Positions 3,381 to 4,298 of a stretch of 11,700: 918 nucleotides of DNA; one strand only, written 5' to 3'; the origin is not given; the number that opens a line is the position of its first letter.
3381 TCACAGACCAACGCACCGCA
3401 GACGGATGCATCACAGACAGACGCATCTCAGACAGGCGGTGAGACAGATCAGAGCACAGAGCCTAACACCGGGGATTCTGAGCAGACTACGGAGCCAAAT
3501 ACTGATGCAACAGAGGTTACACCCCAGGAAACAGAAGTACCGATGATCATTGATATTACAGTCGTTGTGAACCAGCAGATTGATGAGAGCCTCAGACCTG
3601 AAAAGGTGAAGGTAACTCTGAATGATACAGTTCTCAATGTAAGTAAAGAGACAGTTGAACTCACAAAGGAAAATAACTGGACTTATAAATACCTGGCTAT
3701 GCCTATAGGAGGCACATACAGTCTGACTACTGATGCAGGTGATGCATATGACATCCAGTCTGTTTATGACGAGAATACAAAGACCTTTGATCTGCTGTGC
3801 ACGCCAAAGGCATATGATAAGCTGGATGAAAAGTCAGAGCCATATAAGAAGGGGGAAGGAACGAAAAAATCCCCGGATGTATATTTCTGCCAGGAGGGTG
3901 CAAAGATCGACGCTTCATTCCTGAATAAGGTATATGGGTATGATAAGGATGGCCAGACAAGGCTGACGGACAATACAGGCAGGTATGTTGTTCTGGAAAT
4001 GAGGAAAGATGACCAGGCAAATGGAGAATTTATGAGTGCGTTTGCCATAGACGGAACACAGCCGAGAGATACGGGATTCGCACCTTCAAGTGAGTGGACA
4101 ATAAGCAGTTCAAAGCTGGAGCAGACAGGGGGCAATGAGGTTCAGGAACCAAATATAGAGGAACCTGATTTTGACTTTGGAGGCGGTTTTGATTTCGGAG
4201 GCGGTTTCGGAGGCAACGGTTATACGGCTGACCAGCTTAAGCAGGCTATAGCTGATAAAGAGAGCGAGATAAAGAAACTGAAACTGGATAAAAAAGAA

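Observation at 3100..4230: Adhesin-type stalk (Pro/Thr repeat spacer + Cna B-like domain + FG-Gly motif) apparently inserted at the alpha-hairpin tip of an efflux adaptor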

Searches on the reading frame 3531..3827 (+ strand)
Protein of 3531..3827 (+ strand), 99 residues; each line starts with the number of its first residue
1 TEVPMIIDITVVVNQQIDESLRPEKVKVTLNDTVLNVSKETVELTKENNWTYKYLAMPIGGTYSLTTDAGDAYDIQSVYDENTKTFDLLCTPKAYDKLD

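Call 28: search_solved_structures(query=window:3531-3827:+, max_evalue=10, show_alignments=3)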
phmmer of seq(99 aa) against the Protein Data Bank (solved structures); distinct sequences matched with E-value up to 10: 3.
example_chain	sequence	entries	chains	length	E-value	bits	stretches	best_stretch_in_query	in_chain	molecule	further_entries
1d2p_A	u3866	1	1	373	5.7e-06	29.8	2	18-58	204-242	COLLAGEN ADHESIN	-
1d2o_A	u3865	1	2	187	0.0035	20.8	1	18-58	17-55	COLLAGEN ADHESIN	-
9n30_A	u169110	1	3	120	7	10.3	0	37-79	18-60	LM2379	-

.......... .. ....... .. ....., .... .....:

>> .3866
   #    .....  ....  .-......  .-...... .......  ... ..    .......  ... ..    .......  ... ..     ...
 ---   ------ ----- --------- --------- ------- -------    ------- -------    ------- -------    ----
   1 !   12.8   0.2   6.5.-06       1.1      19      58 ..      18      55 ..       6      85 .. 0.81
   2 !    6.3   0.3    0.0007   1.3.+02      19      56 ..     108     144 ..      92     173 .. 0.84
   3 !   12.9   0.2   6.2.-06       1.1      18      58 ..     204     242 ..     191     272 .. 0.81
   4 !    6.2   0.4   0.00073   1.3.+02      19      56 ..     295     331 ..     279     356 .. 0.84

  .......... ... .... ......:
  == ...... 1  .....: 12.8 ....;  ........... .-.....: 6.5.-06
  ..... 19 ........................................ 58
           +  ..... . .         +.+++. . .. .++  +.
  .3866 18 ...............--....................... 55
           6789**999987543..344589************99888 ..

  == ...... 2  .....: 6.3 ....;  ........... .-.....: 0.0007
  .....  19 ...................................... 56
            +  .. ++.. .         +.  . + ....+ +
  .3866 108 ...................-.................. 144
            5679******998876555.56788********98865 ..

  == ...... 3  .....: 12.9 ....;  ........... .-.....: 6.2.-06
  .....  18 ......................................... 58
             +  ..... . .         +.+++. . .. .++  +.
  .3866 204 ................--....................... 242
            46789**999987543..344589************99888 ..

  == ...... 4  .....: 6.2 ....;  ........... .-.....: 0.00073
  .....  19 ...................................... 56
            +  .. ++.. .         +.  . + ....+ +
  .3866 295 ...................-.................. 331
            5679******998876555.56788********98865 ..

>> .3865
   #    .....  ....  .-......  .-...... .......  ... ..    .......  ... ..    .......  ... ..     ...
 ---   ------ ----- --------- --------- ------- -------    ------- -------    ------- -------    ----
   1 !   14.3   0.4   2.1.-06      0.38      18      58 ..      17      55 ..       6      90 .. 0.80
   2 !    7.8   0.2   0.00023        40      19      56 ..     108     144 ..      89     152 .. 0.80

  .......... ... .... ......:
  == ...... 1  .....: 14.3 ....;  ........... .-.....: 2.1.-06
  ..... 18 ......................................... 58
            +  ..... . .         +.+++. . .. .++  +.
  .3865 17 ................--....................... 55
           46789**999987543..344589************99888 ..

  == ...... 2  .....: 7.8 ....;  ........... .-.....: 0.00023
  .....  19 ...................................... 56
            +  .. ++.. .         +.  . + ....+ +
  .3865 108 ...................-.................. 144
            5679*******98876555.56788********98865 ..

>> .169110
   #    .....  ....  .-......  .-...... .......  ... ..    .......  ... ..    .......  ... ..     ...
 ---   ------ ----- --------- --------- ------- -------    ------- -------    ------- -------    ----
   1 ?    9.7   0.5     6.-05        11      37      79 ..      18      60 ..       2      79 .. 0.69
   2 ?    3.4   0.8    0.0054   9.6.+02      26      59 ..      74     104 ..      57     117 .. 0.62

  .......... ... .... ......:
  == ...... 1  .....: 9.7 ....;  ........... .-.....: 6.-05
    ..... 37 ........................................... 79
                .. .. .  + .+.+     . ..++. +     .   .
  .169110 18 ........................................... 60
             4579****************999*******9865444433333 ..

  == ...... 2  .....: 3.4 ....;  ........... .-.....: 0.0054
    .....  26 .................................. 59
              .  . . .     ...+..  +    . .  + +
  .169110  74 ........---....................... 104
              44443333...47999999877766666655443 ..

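Call 37: find_homologous_proteins(query=window:3534-3812:+, max_evalue=10)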
Query seq(93 aa) (93 aa): 1 proteins with E <= 10 among 1 candidates.
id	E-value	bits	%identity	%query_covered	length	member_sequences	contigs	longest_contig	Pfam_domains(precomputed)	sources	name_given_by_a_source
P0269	7.3e-24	101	100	56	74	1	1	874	-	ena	-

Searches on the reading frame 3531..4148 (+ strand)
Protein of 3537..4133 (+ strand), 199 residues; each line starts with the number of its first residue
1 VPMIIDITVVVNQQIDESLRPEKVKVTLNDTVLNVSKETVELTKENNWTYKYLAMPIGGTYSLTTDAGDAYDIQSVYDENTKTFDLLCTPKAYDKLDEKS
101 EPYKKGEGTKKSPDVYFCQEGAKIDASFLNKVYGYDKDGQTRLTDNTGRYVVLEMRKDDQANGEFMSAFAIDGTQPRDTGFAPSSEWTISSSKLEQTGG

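Call 16: find_homologous_proteins(query=window:3537-4133:+, max_evalue=0.01)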
Query seq(199 aa) (199 aa): 2 proteins with E <= 0.01 among 74 candidates.
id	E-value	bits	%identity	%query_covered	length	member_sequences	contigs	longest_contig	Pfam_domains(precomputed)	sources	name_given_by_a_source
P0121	4.9e-41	159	100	40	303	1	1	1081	PF25984.1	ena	-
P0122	9.7e-22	96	100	27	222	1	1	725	PF00005.34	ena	-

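Call 50: predict_structure(alignment_id=A3)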
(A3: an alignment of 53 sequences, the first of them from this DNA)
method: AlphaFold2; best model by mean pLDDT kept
length: 206 residues; sequences in the alignment: 53
mean_pLDDT: 77.5   pTM: 0.72
mean pLDDT of the five models: 77.5, 74.5, 74.3, 73.8, 71.9
residues with pLDDT >= 90: 97; 70-90: 33; 50-70: 58; < 50: 18
segments of 3 or more residues with pLDDT < 50: 2-6, 32-37, 57-60
pLDDT, mean of each block of 10 residues (from residue 1): 48 56 62 50 56 48 55 75 73 94 93 97 97 97 89 97 93 95 96 92 59
secondary structure, 60 per line:
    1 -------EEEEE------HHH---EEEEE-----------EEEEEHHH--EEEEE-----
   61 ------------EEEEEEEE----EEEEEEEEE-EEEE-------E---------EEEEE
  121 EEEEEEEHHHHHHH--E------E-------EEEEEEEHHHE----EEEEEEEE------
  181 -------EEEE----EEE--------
elements in order: E8-12 E25-29 E41-45 E51-55 E73-80 E85-93 E95-98 E116-127 H128-134 E152-158 E167-174 E188-191 E196-198

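Call 56: fold_search(model_id=the predicted structure, library=pdb)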
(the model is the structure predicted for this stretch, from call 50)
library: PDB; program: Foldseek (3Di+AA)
matches with E <= 10: 60; with E <= 0.001: 2
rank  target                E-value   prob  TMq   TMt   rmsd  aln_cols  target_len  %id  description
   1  6m3y                  3.0e-04  0.99  0.31  0.10  13.4       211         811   15  Crystal structure of pilus adhesin, SpaC from Lactobacillus rhamnosus GG - open conformation (released 2020-07-29)
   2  6m48_B                8.2e-04  0.94  0.28  0.10  14.0       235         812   12  Crystal structure of pilus adhesin, SpaC from Lactobacillus rhamnosus GG - P21212 form (released 2020-07-29)
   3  6m48_A                1.2e-03  0.92  0.29  0.10  13.1       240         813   13  Crystal structure of pilus adhesin, SpaC from Lactobacillus rhamnosus GG - P21212 form (released 2020-07-29)
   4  1d2o_A                2.3e-02  0.47  0.24  0.25  16.5       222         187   16  CRYSTAL STRUCTURE OF A SINGLE B REPEAT UNIT (B1) OF COLLAGEN BINDING SURFACE PROTEIN (CNA) OF STAPHYLOCOCCUS AUREUS. (released 2000-09-27)
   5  1d2p                  3.2e-02  0.41  0.24  0.15  17.2       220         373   15  CRYSTAL STRUCTURE OF TWO B REPEAT UNITS (B1B2) OF THE COLLAGEN BINDING PROTEIN (CNA) OF STAPHYLOCOCCUS AUREUS (released 2000-09-27)
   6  7vcr_B                3.3e-01  0.23  0.31  0.17  11.7       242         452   10  Crystal Structure of PitA fragment from pilus islet-2 of Streptococcus oralis (released 2022-06-01)
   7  7vcr_A                3.4e-01  0.18  0.29  0.16  11.9       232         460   12  Crystal Structure of PitA fragment from pilus islet-2 of Streptococcus oralis (released 2022-06-01)
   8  7vcn_B                3.4e-01  0.15  0.27  0.16  12.5       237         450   13  Crystal Structure of PitA fragment from pilus islet-2 of Streptococcus oralis with Tb-Xo4 (released 2022-07-13)
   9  7w6b                  4.8e-01  0.16  0.31  0.10  13.6       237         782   11  Crystal Structure of PitA from pilus islet-2 of Streptococcus oralis (released 2022-06-01)
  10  2qki_D                8.5e-01  0.04  0.15  0.06  18.2       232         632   13  Human C3c in complex with the inhibitor compstatin (released 2007-08-14)
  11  2y1v_A                2.2e+00  0.33  0.28  0.11   4.9        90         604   16  Full length structure of RrgB Pilus protein from Streptococcus pneumoniae (released 2011-11-09)
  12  8qsp_A                2.6e+00  0.10  0.13  0.09   6.0        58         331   19  MUC5AC D3 assembly. SNP rs36189285: Arg996Gln. (released 2025-02-12)
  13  2x9y                  2.8e+00  0.30  0.28  0.15   4.6        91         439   14  STRUCTURE OF THE PILUS BACKBONE (RRGB) FROM STREPTOCOCCUS PNEUMONIAE (released 2010-06-30)
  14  2x9z                  3.5e+00  0.25  0.28  0.22   4.4        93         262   14  STRUCTURE OF THE PILUS BACKBONE (RRGB) FROM STREPTOCOCCUS PNEUMONIAE (released 2010-06-30)
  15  7tqd_B                3.5e+00  0.02  0.08  0.04   9.9        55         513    7  Structure of Enterobacter cloacae Cap2-CdnD02 2:1 complex (released 2023-01-11)
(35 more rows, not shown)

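Call 57: search_protein_families(library=pfam, alignment_id=A3, max_evalue=1)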
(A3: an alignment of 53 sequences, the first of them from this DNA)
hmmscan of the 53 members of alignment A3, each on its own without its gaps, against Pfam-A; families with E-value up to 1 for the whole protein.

A. member 1, seq(206 aa): 4 families
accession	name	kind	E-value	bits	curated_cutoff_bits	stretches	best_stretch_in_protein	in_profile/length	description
PF18435.7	EstA_Ig_like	-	0.0024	18.4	26.7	1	132-168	52-87/120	Esterase Ig-like N-terminal domain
PF05738.19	Cna_B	-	0.0029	18.4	22.3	1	18-60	13-54/87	Cna protein B-type domain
PF01250.22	Ribosomal_S6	-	0.2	12.3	27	0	18-60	9-51/90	Ribosomal protein S6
PF03256.22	ANAPC10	-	0.22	11.6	21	1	7-51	75-120/185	Anaphase-promoting complex, subunit 10 (APC10)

B. families by the number of members that match (of 53 scanned): 16 families
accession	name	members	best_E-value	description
PF12780.13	AAA_8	3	0.11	P-loop containing dynein motor region D4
PF18435.7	EstA_Ig_like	2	0.0024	Esterase Ig-like N-terminal domain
PF05738.19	Cna_B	2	0.0029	Cna protein B-type domain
PF24154.1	Tis1_ImmP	1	0.0035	Tis1 immunity protein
PF23425.1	DUF7113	1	0.029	Family of unknown function (DUF7113)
PF09966.14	DUF2200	1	0.057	Uncharacterized protein conserved in bacteria (DUF2200)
PF07451.17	SpoVAD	1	0.13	Stage V sporulation protein AD (SpoVAD)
PF21028.2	DUF1285_C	1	0.14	Protein of unknown function (DUF1285), C-terminal domain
PF23528.1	Microp_apicomplexa_15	1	0.14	Apicomplexa microprotein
PF01250.22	Ribosomal_S6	1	0.2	Ribosomal protein S6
PF21757.2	DUF6870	1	0.21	Family of unknown function (DUF6870)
PF03256.22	ANAPC10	1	0.22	Anaphase-promoting complex, subunit 10 (APC10)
PF05603.17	Hikeshi-like_N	1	0.22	Hikeshi-like, N-terminal domain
PF09117.15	MiAMP1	1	0.25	MiAMP1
PF25593.1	GldD_lipo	1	0.28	Gliding motility lipoprotein GldD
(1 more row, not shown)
